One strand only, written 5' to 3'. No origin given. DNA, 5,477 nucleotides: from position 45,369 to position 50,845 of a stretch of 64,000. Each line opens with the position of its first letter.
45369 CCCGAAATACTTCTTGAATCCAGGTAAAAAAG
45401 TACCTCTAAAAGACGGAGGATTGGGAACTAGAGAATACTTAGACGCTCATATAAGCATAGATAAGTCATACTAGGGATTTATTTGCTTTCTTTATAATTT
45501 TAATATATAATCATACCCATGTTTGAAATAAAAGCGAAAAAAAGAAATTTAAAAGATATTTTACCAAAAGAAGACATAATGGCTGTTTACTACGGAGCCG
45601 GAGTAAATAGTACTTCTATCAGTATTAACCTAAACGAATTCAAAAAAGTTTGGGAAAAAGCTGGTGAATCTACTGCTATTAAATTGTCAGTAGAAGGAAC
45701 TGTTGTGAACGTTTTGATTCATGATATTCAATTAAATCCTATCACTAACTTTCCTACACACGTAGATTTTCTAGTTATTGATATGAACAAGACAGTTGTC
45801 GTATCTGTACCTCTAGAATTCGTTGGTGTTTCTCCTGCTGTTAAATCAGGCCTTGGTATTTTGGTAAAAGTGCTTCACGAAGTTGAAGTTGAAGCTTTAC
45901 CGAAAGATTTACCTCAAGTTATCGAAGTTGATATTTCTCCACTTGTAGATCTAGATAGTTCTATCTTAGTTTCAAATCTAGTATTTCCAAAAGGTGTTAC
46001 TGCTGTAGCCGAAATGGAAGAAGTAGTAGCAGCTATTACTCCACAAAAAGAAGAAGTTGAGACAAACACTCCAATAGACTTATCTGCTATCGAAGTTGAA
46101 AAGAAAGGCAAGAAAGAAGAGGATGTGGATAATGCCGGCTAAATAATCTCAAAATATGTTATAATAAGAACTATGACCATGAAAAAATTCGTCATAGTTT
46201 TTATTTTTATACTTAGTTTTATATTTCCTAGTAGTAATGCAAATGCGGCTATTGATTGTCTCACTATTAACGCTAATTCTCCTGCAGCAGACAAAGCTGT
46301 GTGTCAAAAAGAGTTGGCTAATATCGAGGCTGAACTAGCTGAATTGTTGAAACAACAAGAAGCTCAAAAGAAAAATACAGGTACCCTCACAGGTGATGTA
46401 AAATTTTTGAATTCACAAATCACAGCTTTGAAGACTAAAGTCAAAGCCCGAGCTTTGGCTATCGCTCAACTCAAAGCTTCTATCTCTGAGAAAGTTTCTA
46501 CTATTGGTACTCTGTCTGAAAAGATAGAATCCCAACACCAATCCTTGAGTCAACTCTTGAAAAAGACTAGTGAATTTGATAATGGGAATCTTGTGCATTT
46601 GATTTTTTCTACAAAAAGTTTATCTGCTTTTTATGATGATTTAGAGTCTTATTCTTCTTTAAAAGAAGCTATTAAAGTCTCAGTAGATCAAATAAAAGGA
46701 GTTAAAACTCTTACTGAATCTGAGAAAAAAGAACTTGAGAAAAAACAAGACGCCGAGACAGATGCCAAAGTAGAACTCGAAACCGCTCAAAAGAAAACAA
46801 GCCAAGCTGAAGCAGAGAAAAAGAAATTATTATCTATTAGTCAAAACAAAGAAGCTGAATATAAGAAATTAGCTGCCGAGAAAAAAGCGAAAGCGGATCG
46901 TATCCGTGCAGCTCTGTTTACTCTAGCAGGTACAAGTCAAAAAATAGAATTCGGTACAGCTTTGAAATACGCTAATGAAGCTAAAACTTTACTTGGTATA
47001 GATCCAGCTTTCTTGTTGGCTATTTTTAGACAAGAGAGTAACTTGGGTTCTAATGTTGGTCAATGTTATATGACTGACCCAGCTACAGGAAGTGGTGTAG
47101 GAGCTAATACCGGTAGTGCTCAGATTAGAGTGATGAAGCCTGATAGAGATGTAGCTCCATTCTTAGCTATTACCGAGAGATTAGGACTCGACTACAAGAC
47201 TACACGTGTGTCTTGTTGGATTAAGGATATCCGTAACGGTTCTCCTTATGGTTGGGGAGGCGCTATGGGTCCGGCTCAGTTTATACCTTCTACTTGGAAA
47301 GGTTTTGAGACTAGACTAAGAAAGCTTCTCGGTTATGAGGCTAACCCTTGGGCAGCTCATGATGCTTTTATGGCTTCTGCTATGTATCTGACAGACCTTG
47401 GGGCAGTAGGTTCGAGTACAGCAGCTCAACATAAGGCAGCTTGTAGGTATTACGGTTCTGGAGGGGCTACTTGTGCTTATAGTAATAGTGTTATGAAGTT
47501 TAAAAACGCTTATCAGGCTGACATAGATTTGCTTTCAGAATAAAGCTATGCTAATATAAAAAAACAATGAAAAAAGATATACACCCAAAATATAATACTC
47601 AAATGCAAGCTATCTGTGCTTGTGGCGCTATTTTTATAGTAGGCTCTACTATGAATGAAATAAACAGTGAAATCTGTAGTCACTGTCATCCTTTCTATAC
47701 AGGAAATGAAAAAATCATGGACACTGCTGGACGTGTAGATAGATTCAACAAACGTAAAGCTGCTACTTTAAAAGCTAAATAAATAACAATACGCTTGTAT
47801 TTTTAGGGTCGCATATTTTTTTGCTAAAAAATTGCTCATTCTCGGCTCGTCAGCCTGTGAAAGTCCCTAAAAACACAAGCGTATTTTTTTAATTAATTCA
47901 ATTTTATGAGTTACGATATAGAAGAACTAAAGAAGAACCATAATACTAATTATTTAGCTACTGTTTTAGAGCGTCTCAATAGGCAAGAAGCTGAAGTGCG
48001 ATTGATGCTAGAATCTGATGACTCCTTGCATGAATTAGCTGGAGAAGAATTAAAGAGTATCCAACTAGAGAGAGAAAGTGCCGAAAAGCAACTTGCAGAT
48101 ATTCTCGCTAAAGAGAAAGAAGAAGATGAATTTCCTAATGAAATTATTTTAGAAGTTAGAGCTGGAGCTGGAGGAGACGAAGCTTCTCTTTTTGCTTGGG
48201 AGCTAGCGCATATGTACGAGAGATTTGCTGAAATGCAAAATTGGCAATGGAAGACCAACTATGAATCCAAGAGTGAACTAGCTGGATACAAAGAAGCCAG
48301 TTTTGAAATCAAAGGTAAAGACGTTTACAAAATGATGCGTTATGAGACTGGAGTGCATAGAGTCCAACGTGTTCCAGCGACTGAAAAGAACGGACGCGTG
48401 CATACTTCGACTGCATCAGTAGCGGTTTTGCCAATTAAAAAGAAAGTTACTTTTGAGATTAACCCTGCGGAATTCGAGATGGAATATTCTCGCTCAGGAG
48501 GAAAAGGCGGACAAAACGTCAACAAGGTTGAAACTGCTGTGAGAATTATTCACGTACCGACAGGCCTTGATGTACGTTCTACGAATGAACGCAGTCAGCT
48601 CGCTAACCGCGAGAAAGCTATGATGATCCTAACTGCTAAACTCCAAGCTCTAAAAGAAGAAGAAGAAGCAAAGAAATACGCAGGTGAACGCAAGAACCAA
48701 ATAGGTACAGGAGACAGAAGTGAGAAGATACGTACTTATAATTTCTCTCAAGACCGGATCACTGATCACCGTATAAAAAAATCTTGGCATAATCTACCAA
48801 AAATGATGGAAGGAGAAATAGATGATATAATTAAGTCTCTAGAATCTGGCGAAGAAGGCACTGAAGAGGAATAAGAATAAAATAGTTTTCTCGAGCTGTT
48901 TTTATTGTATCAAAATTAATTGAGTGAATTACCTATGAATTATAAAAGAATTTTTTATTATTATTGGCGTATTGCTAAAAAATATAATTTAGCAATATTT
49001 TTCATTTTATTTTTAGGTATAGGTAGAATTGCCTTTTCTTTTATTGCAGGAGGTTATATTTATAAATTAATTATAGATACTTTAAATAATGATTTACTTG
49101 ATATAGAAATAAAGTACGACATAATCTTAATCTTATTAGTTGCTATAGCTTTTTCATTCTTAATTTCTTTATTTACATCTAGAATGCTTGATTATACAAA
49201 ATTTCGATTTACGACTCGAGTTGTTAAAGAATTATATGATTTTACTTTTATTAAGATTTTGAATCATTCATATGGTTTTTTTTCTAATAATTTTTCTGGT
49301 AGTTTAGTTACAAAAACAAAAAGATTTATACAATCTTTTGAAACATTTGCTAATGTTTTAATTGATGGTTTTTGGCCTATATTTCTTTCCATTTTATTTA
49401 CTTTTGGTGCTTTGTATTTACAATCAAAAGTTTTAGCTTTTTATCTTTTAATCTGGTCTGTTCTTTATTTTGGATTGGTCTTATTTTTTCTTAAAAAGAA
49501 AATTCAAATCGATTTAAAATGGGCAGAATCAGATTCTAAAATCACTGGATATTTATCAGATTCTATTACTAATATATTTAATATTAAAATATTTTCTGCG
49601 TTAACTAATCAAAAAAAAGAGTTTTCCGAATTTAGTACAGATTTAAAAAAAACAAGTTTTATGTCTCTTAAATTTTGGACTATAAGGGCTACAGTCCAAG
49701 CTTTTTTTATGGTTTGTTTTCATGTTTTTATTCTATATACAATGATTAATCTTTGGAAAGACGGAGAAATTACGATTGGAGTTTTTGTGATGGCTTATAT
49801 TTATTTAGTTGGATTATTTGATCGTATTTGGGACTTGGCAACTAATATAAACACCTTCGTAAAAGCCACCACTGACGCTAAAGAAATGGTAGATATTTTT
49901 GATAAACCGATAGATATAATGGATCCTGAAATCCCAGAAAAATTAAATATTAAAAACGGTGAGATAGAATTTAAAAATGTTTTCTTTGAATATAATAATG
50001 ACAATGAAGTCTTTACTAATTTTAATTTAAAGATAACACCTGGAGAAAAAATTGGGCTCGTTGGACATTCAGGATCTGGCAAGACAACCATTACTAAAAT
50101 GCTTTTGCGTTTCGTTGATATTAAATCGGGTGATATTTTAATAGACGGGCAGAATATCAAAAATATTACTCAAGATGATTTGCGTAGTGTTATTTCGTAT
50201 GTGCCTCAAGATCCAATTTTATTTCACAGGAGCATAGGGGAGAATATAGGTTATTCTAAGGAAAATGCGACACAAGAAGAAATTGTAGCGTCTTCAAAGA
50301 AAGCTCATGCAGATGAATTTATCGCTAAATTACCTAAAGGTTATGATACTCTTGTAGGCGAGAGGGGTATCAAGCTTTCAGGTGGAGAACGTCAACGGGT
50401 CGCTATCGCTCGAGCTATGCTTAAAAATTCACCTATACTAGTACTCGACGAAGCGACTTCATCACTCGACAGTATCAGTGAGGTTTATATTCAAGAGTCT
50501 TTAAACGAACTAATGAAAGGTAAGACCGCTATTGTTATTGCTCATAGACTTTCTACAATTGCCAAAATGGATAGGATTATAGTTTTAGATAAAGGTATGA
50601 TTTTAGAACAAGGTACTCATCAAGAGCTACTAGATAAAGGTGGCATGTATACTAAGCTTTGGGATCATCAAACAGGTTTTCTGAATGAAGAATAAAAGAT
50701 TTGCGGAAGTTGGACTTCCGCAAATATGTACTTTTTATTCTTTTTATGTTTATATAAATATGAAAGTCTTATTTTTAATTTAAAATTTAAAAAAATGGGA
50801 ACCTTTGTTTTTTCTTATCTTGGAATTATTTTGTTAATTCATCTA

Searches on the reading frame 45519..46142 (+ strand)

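Call 28: search_protein_families(library=pfam, proteins=[window:45519-46142:+], max_evalue=0.0001)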
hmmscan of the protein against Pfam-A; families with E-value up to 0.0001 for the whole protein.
window:45519-46142:+ (207 aa): 2 families
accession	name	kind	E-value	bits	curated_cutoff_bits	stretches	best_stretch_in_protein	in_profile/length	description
PF14693.11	Ribosomal_TL5_C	-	8.6e-21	74.5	27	1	93-176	2-83/84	Ribosomal protein TL5, C-terminal domain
PF01386.24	Ribosomal_L25p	-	1.8e-15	57.6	23.6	1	7-84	9-82/82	Ribosomal L25p family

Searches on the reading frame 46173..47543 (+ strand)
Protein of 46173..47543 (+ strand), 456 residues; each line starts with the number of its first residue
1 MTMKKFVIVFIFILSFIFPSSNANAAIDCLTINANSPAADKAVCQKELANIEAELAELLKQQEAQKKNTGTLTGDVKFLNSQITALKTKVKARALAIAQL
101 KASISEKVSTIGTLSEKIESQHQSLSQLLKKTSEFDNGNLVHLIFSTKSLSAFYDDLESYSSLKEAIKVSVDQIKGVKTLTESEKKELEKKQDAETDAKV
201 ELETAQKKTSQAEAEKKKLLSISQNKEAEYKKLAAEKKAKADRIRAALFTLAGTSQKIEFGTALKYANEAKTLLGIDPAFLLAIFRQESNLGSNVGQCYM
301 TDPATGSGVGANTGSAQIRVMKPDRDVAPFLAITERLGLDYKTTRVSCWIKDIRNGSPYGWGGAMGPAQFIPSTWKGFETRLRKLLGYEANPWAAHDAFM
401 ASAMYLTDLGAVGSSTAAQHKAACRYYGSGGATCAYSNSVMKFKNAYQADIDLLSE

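Call 28: search_protein_families(library=pfam, proteins=[window:46173-47543:+], max_evalue=0.0001)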
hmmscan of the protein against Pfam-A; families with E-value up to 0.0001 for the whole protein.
window:46173-47543:+ (456 aa): 1 family
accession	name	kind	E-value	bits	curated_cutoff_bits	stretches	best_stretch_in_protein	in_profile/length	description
PF13406.11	SLT_2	-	9.9e-05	22.1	24.3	0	253-409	58-199/292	Transglycosylase SLT domain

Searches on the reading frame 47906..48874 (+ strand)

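Call 29: search_protein_families(library=pfam, proteins=[window:47906-48874:+], max_evalue=0.0001)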
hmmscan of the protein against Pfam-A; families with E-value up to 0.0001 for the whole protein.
window:47906-48874:+ (322 aa): 2 families
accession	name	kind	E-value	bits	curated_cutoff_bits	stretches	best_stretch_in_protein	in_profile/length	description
PF03462.23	PCRF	-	4.2e-49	167.4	24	1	14-172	34-194/194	PCRF domain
PF00472.26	RF-1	-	4.8e-37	126.9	35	1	180-289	2-116/116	RF-1 domain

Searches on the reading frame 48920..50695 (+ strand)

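Call 29: search_protein_families(library=pfam, proteins=[window:48920-50695:+], max_evalue=0.0001)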
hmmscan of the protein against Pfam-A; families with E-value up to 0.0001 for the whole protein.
window:48920-50695:+ (591 aa): 3 families
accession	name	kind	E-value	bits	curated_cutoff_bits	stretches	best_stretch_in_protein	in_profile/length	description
PF00005.33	ABC_tran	-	3.4e-34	118.8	25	1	366-514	2-137/137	ABC transporter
PF00664.28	ABC_membrane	-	8.2e-16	58.9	28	1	24-300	3-271/274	ABC transporter transmembrane region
PF02463.25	SMC_N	-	1.2e-07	31.9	40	1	379-555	28-210/220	RecF/RecN/SMC N terminal domain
